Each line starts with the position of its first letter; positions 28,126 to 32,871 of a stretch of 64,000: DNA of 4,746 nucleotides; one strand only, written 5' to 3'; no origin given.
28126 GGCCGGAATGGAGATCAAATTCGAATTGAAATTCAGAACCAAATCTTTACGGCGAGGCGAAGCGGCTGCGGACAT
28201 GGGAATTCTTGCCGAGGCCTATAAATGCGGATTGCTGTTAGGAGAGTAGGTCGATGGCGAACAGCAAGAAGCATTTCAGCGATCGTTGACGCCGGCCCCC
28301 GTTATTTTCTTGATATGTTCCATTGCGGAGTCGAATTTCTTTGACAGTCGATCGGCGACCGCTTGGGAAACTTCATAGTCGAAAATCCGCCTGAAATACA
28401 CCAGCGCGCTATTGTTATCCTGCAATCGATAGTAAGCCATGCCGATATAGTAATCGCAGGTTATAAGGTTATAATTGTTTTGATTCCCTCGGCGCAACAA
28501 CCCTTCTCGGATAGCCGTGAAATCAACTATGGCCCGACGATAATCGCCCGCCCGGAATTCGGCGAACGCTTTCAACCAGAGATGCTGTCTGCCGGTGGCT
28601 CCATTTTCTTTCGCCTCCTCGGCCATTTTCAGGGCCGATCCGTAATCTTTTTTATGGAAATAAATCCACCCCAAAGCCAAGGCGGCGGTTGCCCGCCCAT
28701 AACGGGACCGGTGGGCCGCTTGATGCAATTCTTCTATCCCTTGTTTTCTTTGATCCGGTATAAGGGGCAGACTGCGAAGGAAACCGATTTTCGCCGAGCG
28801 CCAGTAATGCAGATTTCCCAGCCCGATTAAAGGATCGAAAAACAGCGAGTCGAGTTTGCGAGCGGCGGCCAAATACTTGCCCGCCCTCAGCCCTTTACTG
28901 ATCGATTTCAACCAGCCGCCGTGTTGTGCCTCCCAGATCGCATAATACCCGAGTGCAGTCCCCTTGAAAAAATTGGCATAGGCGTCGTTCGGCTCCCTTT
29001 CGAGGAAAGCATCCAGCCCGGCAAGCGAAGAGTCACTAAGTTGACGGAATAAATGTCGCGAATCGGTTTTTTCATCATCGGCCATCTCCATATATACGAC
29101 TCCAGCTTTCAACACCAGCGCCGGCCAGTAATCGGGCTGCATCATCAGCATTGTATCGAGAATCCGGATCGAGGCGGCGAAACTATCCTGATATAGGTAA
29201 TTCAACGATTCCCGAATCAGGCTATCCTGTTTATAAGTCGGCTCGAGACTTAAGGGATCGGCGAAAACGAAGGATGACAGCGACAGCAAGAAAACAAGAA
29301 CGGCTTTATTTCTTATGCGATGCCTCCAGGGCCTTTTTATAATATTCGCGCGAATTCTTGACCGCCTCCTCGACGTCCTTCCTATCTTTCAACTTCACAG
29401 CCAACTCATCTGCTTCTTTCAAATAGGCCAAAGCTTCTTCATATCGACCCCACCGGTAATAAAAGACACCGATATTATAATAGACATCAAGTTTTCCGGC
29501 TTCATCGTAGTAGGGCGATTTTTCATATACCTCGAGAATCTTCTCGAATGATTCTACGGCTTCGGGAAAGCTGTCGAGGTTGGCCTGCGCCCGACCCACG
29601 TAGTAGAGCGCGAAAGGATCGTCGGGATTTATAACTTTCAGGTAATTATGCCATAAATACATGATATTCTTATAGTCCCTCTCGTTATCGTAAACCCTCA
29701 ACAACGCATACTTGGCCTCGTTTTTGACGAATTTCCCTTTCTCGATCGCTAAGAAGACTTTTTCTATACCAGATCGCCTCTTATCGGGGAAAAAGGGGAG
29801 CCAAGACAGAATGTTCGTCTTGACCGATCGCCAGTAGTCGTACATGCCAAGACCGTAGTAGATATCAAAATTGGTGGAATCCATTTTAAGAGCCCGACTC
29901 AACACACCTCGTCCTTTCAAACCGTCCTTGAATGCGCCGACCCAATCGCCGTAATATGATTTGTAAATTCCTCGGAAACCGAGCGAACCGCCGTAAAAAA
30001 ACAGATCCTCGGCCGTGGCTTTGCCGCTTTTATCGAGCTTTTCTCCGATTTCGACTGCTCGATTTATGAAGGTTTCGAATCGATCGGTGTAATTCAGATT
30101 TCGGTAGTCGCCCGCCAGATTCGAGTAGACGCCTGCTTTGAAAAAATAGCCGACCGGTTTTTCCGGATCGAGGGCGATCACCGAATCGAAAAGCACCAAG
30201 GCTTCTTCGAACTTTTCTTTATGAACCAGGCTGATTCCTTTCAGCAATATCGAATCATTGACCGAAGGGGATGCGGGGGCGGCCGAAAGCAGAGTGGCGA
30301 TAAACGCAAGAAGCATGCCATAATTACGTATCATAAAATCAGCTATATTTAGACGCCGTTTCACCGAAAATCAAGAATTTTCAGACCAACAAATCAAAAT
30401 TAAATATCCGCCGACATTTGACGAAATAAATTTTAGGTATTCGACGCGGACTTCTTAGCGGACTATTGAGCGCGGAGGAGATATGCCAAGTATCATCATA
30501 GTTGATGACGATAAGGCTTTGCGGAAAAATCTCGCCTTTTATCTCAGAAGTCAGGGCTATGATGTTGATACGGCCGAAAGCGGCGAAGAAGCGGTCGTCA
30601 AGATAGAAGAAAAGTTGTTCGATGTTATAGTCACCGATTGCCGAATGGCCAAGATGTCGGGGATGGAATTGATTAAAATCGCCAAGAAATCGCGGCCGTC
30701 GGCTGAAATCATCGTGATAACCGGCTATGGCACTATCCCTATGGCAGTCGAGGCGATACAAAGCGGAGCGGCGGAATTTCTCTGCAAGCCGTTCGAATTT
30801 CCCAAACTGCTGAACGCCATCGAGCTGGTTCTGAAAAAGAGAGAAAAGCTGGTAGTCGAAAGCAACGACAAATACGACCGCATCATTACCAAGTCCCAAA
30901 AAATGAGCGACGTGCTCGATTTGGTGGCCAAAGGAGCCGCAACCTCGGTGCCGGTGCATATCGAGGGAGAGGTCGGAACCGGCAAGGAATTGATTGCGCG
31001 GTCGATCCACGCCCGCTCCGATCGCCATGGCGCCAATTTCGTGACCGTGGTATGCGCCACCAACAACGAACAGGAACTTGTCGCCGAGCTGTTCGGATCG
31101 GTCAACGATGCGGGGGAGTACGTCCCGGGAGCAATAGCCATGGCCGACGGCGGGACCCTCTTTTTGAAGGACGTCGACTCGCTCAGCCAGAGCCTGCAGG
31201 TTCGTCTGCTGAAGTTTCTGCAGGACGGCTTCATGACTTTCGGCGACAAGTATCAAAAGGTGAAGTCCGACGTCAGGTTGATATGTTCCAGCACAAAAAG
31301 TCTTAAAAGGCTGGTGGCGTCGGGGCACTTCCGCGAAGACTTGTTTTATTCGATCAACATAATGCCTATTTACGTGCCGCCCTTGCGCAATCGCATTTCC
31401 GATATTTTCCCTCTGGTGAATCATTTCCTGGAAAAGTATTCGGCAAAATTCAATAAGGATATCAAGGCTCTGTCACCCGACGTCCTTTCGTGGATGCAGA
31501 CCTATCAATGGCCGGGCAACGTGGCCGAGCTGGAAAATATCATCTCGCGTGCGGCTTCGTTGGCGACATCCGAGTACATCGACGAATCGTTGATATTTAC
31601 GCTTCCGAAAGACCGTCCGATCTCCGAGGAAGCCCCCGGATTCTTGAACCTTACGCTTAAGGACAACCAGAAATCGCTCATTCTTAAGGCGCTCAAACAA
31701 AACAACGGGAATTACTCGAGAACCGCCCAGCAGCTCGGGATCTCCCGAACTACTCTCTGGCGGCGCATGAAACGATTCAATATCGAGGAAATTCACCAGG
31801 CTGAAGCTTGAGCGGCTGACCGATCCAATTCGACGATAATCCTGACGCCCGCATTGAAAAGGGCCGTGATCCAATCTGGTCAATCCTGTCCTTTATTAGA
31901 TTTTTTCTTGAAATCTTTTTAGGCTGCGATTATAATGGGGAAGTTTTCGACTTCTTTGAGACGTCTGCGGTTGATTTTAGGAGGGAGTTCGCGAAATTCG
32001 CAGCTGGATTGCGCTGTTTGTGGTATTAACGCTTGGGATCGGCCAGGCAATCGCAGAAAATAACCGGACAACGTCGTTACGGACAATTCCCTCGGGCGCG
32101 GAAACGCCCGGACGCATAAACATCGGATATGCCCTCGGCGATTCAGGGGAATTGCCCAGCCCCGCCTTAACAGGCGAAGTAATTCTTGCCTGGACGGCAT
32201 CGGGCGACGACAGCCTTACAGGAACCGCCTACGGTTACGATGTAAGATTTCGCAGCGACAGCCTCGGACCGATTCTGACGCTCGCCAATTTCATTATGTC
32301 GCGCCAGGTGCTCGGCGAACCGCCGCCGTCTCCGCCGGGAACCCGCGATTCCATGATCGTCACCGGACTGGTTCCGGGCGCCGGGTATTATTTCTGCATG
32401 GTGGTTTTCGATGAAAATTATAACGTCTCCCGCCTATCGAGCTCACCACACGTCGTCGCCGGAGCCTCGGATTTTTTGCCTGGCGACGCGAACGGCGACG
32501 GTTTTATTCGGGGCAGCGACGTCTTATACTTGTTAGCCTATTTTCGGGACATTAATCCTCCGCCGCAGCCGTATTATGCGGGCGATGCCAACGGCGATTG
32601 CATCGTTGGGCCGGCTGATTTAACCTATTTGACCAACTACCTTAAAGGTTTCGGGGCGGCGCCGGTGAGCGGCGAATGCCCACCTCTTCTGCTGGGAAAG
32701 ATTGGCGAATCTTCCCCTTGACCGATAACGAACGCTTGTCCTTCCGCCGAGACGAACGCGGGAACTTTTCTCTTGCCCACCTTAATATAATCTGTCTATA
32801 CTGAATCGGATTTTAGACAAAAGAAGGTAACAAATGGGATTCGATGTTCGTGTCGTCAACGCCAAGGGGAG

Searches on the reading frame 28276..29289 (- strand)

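Call 20: search_protein_families(library=ncbifam, proteins=[window:28276-29289:-], max_evalue=0.00001)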
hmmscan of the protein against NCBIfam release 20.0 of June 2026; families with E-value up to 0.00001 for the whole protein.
window:28276-29289:- (337 aa): 1 family
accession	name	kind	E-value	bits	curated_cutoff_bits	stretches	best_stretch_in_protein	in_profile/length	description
TIGR02917.1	PEP_TPR_lipo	equivalog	1.3e-07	30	312.2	1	182-315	210-334/899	XrtA/PEP-CTERM system TPR-repeat protein PrsT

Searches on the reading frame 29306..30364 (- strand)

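Call 20: search_protein_families(library=ncbifam, proteins=[window:29306-30364:-], max_evalue=0.00001)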
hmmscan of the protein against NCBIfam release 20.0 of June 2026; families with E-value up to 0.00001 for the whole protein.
window:29306-30364:- (352 aa): 1 family
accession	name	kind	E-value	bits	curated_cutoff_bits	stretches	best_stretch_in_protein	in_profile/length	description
NF040959.1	MamA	equivalog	1e-09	38.2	200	0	217-321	107-202/204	magnetosome protein MamA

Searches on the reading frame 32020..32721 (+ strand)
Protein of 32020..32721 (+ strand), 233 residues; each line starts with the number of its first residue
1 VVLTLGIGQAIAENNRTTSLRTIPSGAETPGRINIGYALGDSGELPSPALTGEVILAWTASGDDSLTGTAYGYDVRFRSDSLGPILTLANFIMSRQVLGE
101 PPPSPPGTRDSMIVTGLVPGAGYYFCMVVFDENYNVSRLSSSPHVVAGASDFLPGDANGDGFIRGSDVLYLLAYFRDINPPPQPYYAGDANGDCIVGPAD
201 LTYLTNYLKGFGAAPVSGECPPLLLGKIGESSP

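Call 3: search_protein_families(library=pfam, proteins=[window:32020-32721:+], max_evalue=0.1)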
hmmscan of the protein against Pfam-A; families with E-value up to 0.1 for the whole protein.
window:32020-32721:+ (233 aa): 2 families
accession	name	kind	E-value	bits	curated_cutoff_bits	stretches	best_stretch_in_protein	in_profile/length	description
PF00404.24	Dockerin_1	-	6.5e-05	23.5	22.9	1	154-208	1-56/57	Dockerin type I domain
PF00041.27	fn3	-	0.0012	19.5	25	1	53-133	15-72/84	Fibronectin type III domain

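Call 4: search_protein_families(library=ncbifam, proteins=[window:32020-32721:+], max_evalue=0.1)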
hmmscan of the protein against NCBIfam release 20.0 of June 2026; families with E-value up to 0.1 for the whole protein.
window:32020-32721:+ (233 aa): 0 families

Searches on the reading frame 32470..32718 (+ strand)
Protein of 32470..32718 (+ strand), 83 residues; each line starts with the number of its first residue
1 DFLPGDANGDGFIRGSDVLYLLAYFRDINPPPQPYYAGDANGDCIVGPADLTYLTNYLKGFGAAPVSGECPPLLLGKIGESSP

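Call 5: search_protein_families(library=pfam, proteins=[window:32470-32718:+], max_evalue=10)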
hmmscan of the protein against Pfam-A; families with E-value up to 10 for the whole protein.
seq(83 aa): 2 families
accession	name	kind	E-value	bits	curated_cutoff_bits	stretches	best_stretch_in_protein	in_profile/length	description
PF00404.24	Dockerin_1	-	3.2e-08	34.1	22.9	2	4-58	1-56/57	Dockerin type I domain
PF13202.12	EF-hand_5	-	2.7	8.1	25.9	1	6-13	9-16/25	EF hand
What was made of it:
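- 32470..32718 (+): Divergent fourth copy. A canonical type I dockerin with no hairpin insert; it keeps only the second Cys pair (NGDC ... GEC). Pfam Dockerin_1 at 34.1 bits, above the 22.9 threshold (call 5).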

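Call 6: search_protein_families(library=ncbifam, proteins=[window:32470-32718:+], max_evalue=10)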
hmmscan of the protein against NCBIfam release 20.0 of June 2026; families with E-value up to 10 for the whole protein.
seq(83 aa): 1 family
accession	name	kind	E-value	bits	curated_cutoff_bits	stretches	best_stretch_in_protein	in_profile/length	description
NF041540.1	dockerin_GC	domain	0.078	13.4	29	1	6-57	4-63/67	GC-type dockerin domain-anchored protein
